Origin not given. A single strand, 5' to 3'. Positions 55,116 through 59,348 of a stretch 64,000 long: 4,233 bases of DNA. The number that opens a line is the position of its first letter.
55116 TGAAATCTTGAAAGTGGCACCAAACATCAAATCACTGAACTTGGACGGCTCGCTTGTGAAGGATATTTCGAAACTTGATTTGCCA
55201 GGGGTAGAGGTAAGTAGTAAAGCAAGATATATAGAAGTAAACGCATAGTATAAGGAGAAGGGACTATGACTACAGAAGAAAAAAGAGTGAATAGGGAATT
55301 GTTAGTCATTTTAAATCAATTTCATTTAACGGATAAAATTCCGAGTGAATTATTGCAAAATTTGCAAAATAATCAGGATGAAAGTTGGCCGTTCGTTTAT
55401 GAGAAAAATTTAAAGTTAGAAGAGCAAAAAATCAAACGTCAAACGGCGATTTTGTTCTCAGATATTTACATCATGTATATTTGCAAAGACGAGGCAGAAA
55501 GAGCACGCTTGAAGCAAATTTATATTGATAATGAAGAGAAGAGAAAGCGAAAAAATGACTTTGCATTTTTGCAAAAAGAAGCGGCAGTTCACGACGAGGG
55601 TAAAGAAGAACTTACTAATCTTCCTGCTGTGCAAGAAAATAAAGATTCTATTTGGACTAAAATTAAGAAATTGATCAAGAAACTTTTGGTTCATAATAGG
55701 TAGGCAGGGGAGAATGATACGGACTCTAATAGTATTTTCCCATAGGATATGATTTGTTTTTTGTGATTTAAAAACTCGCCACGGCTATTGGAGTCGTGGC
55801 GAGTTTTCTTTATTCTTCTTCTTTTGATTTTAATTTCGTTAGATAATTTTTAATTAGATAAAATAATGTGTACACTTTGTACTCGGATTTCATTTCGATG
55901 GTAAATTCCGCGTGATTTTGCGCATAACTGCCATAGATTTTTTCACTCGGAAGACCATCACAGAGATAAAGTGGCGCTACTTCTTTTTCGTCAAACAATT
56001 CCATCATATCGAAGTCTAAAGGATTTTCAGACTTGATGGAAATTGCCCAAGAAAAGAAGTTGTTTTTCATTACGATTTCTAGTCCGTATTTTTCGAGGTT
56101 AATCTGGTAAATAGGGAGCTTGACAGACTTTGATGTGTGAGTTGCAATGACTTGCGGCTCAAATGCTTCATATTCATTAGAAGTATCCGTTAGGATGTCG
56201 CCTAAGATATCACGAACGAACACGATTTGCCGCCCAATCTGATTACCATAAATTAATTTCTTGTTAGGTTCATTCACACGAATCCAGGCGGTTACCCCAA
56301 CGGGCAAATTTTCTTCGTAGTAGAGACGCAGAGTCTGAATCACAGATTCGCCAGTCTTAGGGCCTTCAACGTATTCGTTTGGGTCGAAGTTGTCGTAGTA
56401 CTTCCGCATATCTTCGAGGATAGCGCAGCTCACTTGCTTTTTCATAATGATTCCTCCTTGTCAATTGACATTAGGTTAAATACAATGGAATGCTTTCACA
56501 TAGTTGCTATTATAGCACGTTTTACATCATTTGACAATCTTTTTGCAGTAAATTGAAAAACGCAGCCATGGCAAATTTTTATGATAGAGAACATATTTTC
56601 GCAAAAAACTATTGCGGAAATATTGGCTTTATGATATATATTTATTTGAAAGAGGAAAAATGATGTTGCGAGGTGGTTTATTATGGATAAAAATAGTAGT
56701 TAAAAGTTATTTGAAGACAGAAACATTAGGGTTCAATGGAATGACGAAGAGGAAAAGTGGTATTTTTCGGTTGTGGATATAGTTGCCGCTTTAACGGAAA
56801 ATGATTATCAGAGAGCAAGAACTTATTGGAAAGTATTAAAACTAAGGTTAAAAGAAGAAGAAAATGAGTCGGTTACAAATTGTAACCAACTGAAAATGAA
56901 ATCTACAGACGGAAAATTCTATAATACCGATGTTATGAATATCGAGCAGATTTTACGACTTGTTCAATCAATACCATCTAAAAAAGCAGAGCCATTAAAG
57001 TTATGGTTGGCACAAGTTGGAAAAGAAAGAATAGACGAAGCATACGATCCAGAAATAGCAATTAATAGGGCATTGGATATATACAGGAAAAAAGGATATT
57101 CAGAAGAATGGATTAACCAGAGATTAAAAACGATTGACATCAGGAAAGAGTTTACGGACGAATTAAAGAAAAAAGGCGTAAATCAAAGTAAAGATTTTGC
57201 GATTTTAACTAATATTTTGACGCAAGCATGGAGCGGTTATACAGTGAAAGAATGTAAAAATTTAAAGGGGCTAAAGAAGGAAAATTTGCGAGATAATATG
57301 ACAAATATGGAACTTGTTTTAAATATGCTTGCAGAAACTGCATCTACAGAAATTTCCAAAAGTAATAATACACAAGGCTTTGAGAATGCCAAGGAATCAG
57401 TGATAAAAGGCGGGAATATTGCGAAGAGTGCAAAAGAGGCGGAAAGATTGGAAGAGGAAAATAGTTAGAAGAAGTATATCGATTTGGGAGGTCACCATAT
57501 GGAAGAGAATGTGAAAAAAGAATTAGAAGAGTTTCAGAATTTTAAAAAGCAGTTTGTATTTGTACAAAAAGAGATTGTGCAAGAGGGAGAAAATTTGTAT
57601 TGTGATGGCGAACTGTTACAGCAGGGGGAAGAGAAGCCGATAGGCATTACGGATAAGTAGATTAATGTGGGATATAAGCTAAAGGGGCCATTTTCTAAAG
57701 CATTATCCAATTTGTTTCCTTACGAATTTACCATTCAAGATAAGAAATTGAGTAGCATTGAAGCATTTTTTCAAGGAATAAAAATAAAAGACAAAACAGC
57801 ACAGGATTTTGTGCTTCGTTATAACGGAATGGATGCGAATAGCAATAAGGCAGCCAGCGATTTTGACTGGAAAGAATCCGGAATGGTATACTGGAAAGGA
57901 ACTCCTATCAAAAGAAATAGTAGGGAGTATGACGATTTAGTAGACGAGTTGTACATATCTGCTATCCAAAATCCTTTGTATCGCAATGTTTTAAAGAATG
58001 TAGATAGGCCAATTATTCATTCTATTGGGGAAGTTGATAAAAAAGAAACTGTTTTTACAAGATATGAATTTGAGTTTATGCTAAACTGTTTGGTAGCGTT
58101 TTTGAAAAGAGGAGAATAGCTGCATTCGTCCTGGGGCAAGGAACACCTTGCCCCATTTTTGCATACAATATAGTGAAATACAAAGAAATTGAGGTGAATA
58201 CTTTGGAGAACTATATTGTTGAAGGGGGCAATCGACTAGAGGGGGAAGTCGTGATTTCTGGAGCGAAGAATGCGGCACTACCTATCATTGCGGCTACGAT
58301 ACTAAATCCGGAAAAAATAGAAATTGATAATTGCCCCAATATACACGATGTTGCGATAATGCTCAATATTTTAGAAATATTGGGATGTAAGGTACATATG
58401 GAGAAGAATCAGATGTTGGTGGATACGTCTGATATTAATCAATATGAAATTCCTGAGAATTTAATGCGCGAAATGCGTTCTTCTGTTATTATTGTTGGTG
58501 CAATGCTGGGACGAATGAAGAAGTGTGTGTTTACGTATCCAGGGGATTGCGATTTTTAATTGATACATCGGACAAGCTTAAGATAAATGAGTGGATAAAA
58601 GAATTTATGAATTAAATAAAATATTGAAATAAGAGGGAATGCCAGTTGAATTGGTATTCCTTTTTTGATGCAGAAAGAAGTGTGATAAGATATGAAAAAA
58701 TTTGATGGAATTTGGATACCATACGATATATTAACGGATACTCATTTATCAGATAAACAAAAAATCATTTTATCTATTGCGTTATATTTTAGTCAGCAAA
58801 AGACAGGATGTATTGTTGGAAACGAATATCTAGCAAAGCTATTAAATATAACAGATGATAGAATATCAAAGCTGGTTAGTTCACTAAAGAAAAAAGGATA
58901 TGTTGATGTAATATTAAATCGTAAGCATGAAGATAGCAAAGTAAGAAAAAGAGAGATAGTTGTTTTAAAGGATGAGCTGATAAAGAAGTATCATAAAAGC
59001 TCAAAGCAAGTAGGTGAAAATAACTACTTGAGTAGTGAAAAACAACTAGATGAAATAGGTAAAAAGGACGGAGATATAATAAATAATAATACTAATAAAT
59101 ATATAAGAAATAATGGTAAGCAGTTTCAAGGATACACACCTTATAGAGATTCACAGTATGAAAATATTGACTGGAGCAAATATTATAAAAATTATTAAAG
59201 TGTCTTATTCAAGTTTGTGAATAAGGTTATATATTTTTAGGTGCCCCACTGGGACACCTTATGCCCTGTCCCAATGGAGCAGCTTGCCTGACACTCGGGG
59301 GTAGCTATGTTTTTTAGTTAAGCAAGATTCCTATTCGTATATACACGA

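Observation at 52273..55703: Unrecognised three-gene cassette: transglutaminase-fold protein + LRR-like protein + small helical protein (copy 1, next to tRNA-Arg)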

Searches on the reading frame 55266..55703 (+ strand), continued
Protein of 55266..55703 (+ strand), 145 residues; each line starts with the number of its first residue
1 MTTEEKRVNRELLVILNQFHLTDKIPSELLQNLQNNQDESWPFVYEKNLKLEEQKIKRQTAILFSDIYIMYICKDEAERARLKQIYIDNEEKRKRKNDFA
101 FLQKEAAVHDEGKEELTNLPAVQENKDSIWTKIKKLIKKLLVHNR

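Call 49: search_protein_families(library=pfam, alignment_id=A5, max_evalue=0.1)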
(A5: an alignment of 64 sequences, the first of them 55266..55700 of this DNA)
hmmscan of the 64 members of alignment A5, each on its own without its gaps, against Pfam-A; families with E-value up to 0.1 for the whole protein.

A. member 1, window:55266-55700:+ (145 aa): 0 families

B. families by the number of members that match (of 64 scanned): 28 families (the first 25 are shown)
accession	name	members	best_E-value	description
PF25303.1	DUF7879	3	0.00059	Family of unknown function (DUF7879)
PF00615.24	RGS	3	0.0018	Regulator of G protein signaling domain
PF12227.13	DUF3603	3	0.0039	Protein of unknown function (DUF3603)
PF07011.16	Elf4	3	0.01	Early Flowering 4 domain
PF10312.14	Cactin_mid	2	0.00046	Conserved mid region of cactin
PF15484.11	DUF4642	2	0.016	Domain of unknown function (DUF4642)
PF07823.17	CPDase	2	0.017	Cyclic phosphodiesterase-like protein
PF11995.13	DUF3490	2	0.027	Domain of unknown function (DUF3490)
PF02234.24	CDI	1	0.0025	Cyclin-dependent kinase inhibitor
PF22125.1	Lreu_0056_like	1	0.0067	Hypotheical protein Lreu_0056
PF10163.14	EnY2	1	0.0095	Transcription factor e(y)2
PF04377.21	ATE_C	1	0.014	Arginine-tRNA-protein transferase, C terminus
PF03786.19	UxuA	1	0.015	D-mannonate dehydratase (UxuA)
PF07175.16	Osteoregulin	1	0.02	Osteoregulin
PF25718.1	Mycobacteriophage_73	1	0.02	Mycobacteriophage L5 gene 73 protein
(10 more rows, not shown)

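Call 50: search_protein_families(library=phrogs, proteins=[window:55266-55703:+], max_evalue=0.01)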
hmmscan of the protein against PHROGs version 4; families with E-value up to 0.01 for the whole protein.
window:55266-55703:+ (145 aa): 0 families

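Call 55: find_related_loci(query=A6, collection=metagenome_contigs, flank=7000)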
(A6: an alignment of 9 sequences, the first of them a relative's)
Query A6 (149 aa) in metagenome_contigs; peptide patterns used: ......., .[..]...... (x = any residue, [..] = any of these).
600 stretches matched a pattern (row limit reached: there are more); 29 encode a relative of the query (tblastn E <= 1e-3); 29 distinct loci.
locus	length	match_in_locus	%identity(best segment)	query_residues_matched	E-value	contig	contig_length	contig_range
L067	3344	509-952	64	1-149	1e-55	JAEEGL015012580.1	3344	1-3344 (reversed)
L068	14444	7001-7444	69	1-149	4e-53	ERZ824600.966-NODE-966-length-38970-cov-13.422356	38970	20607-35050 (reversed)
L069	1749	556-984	67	7-149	2e-49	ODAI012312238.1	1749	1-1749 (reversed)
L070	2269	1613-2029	62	7-145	8e-44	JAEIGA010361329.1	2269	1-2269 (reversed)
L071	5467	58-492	46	5-149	5e-34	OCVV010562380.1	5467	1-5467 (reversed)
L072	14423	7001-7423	42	7-147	7e-26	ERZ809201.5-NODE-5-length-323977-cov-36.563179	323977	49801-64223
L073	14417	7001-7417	41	7-145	1e-25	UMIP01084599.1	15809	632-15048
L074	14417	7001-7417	40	7-145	4e-26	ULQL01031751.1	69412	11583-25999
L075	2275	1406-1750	43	1-114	2e-21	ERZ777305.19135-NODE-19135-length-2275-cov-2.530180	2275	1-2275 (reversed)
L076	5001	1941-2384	43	1-146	1e-20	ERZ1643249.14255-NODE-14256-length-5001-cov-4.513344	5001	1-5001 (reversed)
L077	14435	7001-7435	34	5-147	2e-19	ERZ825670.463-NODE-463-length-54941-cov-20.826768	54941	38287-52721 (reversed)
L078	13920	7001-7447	38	4-146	3e-19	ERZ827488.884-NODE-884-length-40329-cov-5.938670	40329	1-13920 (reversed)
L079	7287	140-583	40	5-147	5e-18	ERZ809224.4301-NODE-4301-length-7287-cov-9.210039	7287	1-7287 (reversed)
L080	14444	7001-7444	37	1-147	2e-16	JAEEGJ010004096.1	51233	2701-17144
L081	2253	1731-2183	38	2-146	2e-15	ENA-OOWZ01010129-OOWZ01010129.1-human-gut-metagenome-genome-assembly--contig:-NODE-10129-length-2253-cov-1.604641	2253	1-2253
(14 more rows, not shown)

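Call 56: find_related_loci(query=A6, collection=viral_contigs, flank=7000)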
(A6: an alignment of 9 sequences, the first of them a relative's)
Query A6 (149 aa) in viral_contigs; peptide patterns used: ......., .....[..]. (x = any residue, [..] = any of these).
241 stretches matched a pattern, but none encodes a relative of the query by tblastn (E <= 1e-3).

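Call 64: find_encoding_contigs(protein=P0029, flank=10000, max_places=3)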
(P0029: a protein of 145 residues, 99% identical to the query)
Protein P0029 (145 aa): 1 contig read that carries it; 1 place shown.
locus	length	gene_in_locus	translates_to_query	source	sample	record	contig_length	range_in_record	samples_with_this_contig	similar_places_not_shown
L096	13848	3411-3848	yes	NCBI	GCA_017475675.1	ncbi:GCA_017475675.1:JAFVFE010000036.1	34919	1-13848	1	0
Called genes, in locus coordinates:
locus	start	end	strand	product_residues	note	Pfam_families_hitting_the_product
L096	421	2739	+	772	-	PF01841:Transglut_core (weak)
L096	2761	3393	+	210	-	PF12799:LRR_4 (faint)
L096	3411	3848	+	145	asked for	-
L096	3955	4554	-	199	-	-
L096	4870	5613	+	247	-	PF02498:Bro-N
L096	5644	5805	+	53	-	-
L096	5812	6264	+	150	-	PF08010:Phage_30_3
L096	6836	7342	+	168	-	PF13730:HTH_36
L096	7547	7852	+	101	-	PF21983:NikA-like, PF05713:MobC (weak)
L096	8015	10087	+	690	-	PF01841:Transglut_core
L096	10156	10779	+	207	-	-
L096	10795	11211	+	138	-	-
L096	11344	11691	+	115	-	-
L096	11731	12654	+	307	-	-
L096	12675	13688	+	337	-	-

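Call 81: search_protein_families(library=pfam, proteins=[L096:11716-12651:+, L096:12675-13685:+], max_evalue=0.01)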
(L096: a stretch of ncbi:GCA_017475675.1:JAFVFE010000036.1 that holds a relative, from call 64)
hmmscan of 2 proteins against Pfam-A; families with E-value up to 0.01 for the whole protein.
L096:11716-12651:+ (312 aa): 0 families

L096:12675-13685:+ (337 aa): 0 families

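Call 99: search_dna_similar(query=P0111, collection=plasmids, mode=protein, max_evalue=0.001, max_rows=15)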
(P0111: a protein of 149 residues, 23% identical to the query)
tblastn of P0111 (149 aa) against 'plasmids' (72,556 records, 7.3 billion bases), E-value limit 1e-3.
No match.

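Call 100: search_dna_similar(query=P0111, collection=phages, mode=protein, max_evalue=0.001, max_rows=15)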
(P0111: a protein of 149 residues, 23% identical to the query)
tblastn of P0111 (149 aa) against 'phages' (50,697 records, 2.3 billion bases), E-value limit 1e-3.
No match.

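Call 101: find_encoding_contigs(protein=P0050, flank=7000, max_places=3)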
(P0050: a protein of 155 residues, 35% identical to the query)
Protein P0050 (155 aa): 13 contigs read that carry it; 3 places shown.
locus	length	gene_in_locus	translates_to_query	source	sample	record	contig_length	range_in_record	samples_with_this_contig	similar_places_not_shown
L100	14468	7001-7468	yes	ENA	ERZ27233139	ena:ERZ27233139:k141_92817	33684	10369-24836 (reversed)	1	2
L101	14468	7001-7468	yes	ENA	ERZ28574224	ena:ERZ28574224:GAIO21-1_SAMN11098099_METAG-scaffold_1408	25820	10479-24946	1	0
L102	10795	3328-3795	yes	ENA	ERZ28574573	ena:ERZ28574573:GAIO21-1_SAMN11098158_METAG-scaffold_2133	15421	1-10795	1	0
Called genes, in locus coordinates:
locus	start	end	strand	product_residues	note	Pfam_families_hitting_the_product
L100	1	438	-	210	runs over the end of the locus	PF00027:cNMP_binding, PF13545:HTH_Crp_2 (weak)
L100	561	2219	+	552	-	PF03477:ATP-cone, PF13597:NRDD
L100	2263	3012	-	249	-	PF07685:GATase_3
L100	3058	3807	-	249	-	PF08353:MurT_C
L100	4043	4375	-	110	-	-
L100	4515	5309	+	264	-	PF12710:HAD (weak), PF05822:UMPH-1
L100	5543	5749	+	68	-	-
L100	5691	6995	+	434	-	PF00082:Peptidase_S8 (weak)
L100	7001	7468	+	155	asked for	-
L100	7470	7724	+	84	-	-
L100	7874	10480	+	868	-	PF00005:ABC_tran, PF02687:FtsX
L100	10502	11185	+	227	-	PF01569:PAP2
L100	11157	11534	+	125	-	PF01219:DAGK_prokar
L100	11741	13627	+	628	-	PF02518:HATPase_c (weak), PF13589:HATPase_c_3, PF00183:HSP90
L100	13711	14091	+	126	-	PF06397:Desulfoferrod_N, PF01880:Desulfoferrodox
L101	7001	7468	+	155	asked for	-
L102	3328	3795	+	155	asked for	-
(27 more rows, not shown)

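Call 102: search_protein_families(library=ncbifam, alignment_id=A5, max_evalue=0.01)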
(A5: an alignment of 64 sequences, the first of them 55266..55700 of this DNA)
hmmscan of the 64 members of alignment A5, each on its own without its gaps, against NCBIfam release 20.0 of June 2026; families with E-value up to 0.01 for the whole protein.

A. member 1, window:55266-55700:+ (145 aa): 0 families

B. families by the number of members that match (of 64 scanned): 4 families
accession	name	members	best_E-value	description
NF040720.1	MptN_Meth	2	0.0061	tetrahydromethanopterin:alpha-L-glutamate ligase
NF033428.5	PSM_epsilo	1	0.005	epsilon family phenol-soluble modulin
NF040637.1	CatA_like_2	1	0.0059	CatA-like O-acetyltransferase, family 2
NF047511.1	LIC_11959_fam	1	0.0083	LIC_11959 family protein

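Call 111: search_solved_structures(query=A5, max_evalue=1)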
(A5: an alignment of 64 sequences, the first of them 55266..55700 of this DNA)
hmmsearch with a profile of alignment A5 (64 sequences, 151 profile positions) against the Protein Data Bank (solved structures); distinct sequences matched with E-value up to 1: 2.
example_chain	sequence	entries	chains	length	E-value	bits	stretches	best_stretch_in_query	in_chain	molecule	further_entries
2w49_1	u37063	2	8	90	0.3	14.3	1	74-122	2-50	TROPONIN T, FAST SKELETAL MUSCLE ISOFORMS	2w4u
1ytz_T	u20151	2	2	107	0.78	12.9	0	74-122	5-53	Troponin T | Troponin T, fast skeletal muscle isoforms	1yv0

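Call 113: fold_search(model_id=the predicted structure, library=viral)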
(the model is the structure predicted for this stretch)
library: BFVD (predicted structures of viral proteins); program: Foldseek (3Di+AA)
matches with E <= 10: 20; with E <= 0.001: 0
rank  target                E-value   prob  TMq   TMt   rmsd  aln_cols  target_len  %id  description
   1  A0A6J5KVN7            9.5e-01  0.06  0.18  0.08  26.6       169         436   16  Uncharacterized protein [uncultured Caudovirales phage]
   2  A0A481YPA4            1.6e+00  0.06  0.19  0.11  17.9       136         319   13  BTB domain-containing protein [Pithovirus LCDPAC01]
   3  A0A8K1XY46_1          3.1e+00  0.04  0.22  0.04  18.1       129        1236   17  (no name in the UniProt tables at hand)
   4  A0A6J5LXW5            3.5e+00  0.10  0.20  0.26  12.5        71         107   13  Uncharacterized protein [uncultured Caudovirales phage]
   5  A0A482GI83            3.7e+00  0.06  0.24  0.18  15.8       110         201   14  Uncharacterized protein [Escherichia phage vB_EcoM_Goslar]
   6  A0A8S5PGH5            5.4e+00  0.02  0.19  0.19  12.2       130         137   15  Uncharacterized protein [Siphoviridae sp. ctLOE2]
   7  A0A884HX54            5.8e+00  0.03  0.23  0.19  15.6       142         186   10  (no name in the UniProt tables at hand)
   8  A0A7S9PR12            5.8e+00  0.02  0.20  0.07  30.1       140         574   13  Membrane protein [Jingmen tick virus]
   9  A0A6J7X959            6.2e+00  0.06  0.29  0.05  15.4       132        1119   16  Uncharacterized protein [uncultured Caudovirales phage]
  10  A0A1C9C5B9            6.2e+00  0.04  0.26  0.08  13.2       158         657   14  Putative glycosyltransferase [Heterosigma akashiwo virus 01]
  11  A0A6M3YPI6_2          6.2e+00  0.03  0.18  0.04  14.4        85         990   13  (no name in the UniProt tables at hand)
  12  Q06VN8                6.5e+00  0.01  0.16  0.04  19.9       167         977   14  Structural protein ORF43 [Trichoplusia ni ascovirus 2c]
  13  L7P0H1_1              7.4e+00  0.03  0.21  0.04  17.6       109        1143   13  Polyprotein (Fragment) [Cordyline virus 3]
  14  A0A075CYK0            7.4e+00  0.02  0.22  0.06  24.8       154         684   10  Protein EE2 [Elephant endotheliotropic herpesvirus 5]
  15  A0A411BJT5            7.9e+00  0.02  0.23  0.23  13.4       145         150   12  (no name in the UniProt tables at hand)
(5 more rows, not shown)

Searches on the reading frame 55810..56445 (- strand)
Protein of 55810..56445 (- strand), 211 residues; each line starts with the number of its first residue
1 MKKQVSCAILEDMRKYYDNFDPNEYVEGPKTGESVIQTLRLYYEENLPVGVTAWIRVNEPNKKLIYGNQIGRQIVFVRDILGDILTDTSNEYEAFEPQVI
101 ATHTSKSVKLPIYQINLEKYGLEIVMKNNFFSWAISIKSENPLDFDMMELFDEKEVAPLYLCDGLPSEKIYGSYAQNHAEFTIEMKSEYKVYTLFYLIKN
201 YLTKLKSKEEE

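Call 50: search_protein_families(library=phrogs, proteins=[window:55810-56445:-], max_evalue=0.01)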
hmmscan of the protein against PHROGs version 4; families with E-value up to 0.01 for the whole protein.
window:55810-56445:- (211 aa): 0 families

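Call 81: search_protein_families(library=pfam, proteins=[window:55810-56445:-], max_evalue=0.01)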
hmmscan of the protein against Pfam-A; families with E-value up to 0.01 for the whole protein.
window:55810-56445:- (211 aa): 0 families

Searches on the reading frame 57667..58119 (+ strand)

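Call 50: search_protein_families(library=phrogs, proteins=[window:57667-58119:+], max_evalue=0.01)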
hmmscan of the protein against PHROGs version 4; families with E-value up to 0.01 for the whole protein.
window:57667-58119:+ (150 aa): 1 family
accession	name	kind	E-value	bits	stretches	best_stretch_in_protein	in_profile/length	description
phrog_652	-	unknown function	1.6e-14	54.8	1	6-144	136-271/296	-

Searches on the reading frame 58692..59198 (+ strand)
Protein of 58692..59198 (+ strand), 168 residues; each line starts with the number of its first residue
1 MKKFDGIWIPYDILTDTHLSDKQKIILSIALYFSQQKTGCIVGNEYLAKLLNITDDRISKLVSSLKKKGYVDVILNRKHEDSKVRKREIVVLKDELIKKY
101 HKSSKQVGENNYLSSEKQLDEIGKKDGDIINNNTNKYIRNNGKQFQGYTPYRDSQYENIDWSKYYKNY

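Call 50: search_protein_families(library=phrogs, proteins=[window:58692-59198:+], max_evalue=0.01)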
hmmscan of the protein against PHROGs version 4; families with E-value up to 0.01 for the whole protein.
window:58692-59198:+ (168 aa): 13 families
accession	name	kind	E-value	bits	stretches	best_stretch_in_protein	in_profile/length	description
phrog_2880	-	DNA, RNA and nucleotide metabolism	2.6e-14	54.1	1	9-166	16-160/459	replication initiation protein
phrog_186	-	DNA, RNA and nucleotide metabolism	9.8e-10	39.6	1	1-142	17-160/308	DnaD-like helicase loader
phrog_428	-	DNA, RNA and nucleotide metabolism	7.2e-08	33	1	5-153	89-224/455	replication initiation protein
phrog_4221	-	DNA, RNA and nucleotide metabolism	3.5e-07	30.8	1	9-163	16-166/325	replication initiation protein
phrog_270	-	DNA, RNA and nucleotide metabolism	4.4e-06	27.3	1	6-103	32-127/383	replication initiation protein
phrog_678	-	DNA, RNA and nucleotide metabolism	9.4e-06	26.4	1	25-140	77-195/346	replication initiation O-like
phrog_19658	-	DNA, RNA and nucleotide metabolism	4.2e-05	24.2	1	16-141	14-143/283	replication initiation protein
phrog_15053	-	unknown function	9.8e-05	22.6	1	32-143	58-166/343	-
phrog_11961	-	unknown function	0.00038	21.1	1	40-79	54-92/150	-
phrog_390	-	transcription regulation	0.00041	21.7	1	42-107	21-87/97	Arc-like repressor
phrog_4756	-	unknown function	0.0018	18.4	1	52-144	99-195/440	-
phrog_23131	-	unknown function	0.002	19.2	1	47-113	17-81/118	-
phrog_3675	-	unknown function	0.0049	17.7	1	46-84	31-69/110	-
